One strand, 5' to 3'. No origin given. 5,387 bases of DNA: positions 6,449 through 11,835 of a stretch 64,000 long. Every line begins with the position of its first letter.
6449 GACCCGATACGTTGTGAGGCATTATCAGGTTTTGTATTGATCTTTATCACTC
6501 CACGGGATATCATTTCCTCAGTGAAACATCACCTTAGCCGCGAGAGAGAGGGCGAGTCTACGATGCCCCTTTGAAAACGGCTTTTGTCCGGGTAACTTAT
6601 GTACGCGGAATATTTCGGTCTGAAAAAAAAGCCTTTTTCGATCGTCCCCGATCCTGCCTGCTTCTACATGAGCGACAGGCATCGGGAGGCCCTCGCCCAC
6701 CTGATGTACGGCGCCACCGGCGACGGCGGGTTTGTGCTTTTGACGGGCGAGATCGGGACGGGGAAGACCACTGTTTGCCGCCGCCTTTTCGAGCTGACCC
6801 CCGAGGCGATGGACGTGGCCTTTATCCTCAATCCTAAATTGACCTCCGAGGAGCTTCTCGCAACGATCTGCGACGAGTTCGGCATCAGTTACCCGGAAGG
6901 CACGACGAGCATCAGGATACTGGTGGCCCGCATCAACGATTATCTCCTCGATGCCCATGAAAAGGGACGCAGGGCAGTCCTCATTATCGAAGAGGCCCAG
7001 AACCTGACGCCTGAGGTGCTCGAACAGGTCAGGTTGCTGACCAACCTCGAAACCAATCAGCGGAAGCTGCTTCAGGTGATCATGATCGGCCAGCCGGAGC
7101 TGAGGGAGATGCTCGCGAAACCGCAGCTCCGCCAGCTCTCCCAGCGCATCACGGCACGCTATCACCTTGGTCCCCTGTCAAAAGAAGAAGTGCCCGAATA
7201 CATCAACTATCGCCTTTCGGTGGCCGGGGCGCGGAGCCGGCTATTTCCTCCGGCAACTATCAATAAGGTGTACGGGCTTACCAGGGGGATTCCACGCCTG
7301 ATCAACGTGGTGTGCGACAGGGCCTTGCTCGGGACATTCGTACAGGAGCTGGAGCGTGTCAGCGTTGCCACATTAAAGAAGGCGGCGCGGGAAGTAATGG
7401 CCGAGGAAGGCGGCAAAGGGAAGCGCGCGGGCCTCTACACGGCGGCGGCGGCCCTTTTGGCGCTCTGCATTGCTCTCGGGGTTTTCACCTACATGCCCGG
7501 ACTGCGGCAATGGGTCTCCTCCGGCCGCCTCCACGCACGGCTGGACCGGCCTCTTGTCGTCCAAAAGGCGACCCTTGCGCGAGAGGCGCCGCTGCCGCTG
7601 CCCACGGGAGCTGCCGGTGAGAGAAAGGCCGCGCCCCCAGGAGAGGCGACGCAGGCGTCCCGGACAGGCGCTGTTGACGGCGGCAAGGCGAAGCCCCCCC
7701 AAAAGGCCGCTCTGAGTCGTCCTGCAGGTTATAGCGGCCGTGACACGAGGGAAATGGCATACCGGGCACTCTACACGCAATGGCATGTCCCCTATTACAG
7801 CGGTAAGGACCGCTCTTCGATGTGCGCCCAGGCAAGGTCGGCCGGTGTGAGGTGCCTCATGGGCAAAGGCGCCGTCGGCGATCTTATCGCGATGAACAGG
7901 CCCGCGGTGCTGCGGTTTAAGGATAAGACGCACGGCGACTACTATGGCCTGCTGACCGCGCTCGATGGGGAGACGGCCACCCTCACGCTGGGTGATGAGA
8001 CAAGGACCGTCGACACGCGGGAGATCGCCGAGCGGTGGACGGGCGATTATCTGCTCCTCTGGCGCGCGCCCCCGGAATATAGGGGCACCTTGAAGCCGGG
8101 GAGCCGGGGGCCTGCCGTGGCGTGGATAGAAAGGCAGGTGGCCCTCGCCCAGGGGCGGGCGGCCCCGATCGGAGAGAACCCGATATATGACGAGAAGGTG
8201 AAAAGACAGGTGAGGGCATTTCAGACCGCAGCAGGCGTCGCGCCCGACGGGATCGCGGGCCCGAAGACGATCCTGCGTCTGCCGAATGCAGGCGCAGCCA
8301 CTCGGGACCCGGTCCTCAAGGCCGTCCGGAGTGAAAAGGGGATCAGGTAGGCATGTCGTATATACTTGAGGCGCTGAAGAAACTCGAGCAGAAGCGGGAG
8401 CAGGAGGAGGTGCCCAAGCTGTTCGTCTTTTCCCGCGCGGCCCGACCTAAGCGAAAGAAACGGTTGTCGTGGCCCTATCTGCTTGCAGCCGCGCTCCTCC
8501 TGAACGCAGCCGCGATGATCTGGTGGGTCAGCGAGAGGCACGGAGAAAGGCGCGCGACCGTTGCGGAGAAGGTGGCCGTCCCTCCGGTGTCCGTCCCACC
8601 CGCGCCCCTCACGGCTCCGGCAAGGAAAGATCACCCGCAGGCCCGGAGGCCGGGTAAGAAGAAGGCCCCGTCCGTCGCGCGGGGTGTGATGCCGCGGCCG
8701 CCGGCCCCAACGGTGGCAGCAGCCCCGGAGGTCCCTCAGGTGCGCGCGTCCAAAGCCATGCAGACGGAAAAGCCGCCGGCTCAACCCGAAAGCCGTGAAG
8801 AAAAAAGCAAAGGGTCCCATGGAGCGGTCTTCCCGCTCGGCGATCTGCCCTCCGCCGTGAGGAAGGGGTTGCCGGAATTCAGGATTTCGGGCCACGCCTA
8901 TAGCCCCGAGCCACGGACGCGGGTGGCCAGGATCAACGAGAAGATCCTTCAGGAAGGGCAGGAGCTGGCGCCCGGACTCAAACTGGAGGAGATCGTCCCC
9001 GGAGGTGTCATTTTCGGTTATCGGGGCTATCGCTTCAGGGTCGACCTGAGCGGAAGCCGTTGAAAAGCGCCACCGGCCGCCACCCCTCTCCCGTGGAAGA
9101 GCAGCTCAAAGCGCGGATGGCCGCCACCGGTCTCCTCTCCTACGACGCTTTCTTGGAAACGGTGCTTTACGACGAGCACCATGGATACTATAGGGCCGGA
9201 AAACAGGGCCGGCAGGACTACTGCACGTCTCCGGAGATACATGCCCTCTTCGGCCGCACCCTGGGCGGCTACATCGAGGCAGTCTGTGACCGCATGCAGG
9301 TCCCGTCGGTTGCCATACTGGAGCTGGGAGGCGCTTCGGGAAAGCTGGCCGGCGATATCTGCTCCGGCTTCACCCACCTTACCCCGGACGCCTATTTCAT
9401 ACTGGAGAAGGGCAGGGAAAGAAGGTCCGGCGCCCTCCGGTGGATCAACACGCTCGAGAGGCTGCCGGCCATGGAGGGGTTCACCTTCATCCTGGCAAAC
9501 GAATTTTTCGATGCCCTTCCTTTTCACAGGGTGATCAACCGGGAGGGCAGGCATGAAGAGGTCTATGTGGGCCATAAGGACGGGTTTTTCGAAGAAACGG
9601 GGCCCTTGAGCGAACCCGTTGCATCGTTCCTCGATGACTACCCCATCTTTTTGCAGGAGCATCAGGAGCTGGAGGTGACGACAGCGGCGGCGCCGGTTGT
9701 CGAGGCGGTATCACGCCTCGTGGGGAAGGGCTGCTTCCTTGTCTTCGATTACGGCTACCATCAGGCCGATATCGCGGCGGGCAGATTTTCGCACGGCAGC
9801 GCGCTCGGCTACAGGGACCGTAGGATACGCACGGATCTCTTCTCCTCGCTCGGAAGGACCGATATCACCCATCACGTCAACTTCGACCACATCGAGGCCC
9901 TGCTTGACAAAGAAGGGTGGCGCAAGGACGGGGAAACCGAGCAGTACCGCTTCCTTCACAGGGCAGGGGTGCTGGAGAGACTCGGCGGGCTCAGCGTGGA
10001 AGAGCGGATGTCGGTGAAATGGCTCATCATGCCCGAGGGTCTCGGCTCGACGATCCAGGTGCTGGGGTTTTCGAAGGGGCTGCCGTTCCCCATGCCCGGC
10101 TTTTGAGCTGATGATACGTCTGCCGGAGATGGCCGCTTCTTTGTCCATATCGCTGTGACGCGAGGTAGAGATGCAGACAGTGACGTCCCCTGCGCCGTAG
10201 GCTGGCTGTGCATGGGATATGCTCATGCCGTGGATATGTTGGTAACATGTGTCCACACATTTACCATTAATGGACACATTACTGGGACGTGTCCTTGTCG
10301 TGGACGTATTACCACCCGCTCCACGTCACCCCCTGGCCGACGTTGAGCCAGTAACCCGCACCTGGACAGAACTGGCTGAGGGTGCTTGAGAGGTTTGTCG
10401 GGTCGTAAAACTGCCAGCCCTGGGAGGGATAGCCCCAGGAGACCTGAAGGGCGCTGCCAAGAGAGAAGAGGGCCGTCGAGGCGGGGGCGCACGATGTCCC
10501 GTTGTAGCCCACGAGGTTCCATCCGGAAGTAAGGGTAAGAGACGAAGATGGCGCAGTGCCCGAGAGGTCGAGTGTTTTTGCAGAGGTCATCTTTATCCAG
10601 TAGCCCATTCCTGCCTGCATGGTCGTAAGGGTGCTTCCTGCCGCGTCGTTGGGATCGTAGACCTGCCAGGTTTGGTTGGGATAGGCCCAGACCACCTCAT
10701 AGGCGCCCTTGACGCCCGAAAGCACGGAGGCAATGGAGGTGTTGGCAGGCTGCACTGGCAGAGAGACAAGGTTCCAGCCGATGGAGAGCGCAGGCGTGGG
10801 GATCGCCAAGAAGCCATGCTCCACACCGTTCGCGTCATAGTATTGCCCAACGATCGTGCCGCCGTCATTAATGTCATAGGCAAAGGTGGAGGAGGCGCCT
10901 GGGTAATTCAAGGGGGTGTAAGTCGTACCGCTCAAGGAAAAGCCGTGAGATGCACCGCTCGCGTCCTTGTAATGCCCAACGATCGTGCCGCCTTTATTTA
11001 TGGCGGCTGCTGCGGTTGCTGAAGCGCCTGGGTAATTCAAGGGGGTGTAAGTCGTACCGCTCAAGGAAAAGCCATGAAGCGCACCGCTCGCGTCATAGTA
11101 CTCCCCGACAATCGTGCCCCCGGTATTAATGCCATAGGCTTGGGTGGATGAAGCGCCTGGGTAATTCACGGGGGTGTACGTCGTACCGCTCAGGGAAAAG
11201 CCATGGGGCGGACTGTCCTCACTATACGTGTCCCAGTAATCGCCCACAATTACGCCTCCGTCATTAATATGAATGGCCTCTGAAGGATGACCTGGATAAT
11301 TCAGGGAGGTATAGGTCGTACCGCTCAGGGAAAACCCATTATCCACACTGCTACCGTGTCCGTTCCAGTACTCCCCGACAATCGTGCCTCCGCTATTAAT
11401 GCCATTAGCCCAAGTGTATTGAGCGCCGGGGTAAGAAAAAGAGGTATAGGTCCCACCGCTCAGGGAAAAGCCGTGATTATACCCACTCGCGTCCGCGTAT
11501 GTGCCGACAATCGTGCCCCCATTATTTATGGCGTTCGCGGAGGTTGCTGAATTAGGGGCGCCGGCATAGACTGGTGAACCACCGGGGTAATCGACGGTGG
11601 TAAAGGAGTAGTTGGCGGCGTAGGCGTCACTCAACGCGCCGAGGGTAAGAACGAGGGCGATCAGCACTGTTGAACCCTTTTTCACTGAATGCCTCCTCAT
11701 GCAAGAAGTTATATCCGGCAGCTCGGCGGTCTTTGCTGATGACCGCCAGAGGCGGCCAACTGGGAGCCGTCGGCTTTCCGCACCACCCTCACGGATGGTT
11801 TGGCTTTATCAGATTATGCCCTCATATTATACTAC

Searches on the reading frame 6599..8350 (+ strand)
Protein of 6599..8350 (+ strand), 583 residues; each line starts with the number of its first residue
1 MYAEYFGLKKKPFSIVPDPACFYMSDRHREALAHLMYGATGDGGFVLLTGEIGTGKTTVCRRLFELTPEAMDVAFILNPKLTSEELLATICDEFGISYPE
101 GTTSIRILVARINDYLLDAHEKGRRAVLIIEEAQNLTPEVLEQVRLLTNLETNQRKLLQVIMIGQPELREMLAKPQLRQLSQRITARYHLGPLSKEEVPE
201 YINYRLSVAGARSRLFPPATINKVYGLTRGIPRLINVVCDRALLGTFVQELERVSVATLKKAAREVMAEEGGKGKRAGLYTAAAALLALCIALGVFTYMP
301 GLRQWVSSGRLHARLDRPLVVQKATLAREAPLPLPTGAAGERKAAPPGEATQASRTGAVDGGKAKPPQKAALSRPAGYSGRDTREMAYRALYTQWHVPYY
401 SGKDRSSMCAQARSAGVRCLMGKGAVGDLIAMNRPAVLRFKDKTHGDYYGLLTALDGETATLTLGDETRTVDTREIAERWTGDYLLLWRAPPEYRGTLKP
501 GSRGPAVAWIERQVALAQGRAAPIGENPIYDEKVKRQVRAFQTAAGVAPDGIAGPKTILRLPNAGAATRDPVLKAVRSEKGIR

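Call 39: search_protein_families(library=pfam, proteins=[window:6599-8350:+], max_evalue=0.00001)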
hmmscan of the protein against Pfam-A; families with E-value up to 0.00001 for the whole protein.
window:6599-8350:+ (583 aa): 3 families
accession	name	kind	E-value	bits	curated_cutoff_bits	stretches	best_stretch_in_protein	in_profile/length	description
PF13401.12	AAA_22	-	4.8e-28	98.5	27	1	42-172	4-130/130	AAA domain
PF13191.12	AAA_16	-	2.3e-13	51.4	32.6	1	22-157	2-164/167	AAA ATPase domain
PF01471.23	PG_binding_1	-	2.2e-07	31.4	23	1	504-558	2-54/57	Putative peptidoglycan binding domain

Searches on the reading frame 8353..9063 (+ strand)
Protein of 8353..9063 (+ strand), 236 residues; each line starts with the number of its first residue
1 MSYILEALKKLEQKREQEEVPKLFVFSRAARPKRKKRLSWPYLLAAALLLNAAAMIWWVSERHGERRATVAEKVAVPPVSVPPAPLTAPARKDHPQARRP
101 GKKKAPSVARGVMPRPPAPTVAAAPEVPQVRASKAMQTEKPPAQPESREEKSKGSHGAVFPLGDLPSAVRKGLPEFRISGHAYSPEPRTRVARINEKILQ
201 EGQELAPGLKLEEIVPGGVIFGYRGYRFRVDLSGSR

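Call 39: search_protein_families(library=pfam, proteins=[window:8353-9063:+], max_evalue=0.00001)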
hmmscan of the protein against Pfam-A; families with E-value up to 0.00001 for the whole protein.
window:8353-9063:+ (236 aa): 1 family
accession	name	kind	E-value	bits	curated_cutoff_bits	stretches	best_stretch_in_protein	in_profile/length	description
PF16537.11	T2SSB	-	1.7e-18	66.5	28.4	1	173-231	1-59/60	Type II secretion system protein B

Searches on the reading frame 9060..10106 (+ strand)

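Call 39: search_protein_families(library=pfam, proteins=[window:9060-10106:+], max_evalue=0.00001)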
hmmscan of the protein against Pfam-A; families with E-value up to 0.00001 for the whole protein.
window:9060-10106:+ (348 aa): 1 family
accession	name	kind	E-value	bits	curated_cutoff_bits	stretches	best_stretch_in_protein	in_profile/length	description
PF02636.23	Methyltransf_28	-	9.8e-36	123.9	23.3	1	68-291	2-247/249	Putative S-adenosyl-L-methionine-dependent methyltransferase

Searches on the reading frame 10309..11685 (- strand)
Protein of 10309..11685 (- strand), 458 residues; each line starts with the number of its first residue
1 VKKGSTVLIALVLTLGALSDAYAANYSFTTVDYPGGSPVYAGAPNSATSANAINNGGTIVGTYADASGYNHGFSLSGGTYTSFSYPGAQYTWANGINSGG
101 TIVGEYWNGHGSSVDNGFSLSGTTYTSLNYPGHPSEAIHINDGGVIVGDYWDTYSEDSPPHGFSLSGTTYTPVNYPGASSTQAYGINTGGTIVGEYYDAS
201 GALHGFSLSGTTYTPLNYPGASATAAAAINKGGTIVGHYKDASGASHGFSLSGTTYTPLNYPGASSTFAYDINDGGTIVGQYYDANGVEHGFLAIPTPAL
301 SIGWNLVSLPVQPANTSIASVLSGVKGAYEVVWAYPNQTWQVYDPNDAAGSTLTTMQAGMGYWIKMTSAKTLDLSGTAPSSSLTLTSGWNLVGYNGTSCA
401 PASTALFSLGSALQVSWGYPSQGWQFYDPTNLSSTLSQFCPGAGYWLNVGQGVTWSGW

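Call 12: search_protein_families(library=pfam, proteins=[window:10309-11685:-], max_evalue=0.01)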
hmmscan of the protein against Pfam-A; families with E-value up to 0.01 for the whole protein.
window:10309-11685:- (458 aa): 2 families
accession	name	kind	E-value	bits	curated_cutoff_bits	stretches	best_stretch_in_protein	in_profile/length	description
PF11949.14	DUF3466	-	1.9e-06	27.1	25.1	0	222-282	382-450/609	Protein of unknown function (DUF3466)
PF18113.7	Rbx_binding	-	1.2e-05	25.4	22.1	0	187-212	35-60/71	Rubredoxin binding C-terminal domain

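Call 13: search_protein_families(library=ncbifam, proteins=[window:10309-11685:-], max_evalue=0.01)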
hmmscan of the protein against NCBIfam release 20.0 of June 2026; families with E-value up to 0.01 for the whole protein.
window:10309-11685:- (458 aa): 1 family
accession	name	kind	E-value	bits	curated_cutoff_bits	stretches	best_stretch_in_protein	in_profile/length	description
TIGR02913.1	HAF_rpt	repeat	1.3e-15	57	22.65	1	50-79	1-30/39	HAF repeat protein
